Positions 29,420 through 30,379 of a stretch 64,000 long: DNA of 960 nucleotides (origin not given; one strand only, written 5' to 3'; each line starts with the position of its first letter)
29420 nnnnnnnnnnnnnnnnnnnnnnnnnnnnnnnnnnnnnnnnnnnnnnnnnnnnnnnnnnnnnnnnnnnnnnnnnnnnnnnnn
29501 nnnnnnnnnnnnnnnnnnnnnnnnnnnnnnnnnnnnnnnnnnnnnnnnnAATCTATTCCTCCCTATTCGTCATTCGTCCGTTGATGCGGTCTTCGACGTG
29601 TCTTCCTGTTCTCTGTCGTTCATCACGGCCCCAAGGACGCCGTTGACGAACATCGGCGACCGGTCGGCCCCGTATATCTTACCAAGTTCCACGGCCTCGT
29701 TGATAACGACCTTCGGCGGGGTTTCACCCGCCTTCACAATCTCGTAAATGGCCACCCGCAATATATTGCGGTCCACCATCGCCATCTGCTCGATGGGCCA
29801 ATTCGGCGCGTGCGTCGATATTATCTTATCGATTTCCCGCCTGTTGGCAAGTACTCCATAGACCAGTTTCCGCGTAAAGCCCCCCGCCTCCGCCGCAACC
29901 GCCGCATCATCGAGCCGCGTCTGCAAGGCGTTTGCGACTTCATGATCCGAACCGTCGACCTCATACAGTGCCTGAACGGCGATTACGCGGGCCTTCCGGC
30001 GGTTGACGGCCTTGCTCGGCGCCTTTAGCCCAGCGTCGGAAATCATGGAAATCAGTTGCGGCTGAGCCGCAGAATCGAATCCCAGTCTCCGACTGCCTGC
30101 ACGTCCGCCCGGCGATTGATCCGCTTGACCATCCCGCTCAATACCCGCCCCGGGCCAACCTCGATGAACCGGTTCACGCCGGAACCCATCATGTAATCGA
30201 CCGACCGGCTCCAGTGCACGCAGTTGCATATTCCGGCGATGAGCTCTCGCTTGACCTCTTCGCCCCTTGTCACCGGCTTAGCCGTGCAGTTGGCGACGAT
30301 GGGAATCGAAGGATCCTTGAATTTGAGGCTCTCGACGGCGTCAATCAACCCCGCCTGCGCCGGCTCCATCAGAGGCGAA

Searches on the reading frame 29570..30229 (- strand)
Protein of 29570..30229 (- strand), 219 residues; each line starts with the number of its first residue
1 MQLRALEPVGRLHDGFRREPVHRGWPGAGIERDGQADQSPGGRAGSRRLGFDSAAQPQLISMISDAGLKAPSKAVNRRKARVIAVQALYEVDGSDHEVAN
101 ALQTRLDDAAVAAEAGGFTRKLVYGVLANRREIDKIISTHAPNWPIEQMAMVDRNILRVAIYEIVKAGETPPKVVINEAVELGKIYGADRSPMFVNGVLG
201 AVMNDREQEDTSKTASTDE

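Call 9: search_protein_families(library=pfam, proteins=[window:29570-30229:-], max_evalue=0.01)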
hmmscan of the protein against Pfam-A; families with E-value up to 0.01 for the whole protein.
window:29570-30229:- (219 aa): 1 family
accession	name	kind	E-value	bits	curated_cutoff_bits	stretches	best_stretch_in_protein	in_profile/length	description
PF01029.23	NusB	-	2.8e-36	125.3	23.1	1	78-203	1-132/133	NusB family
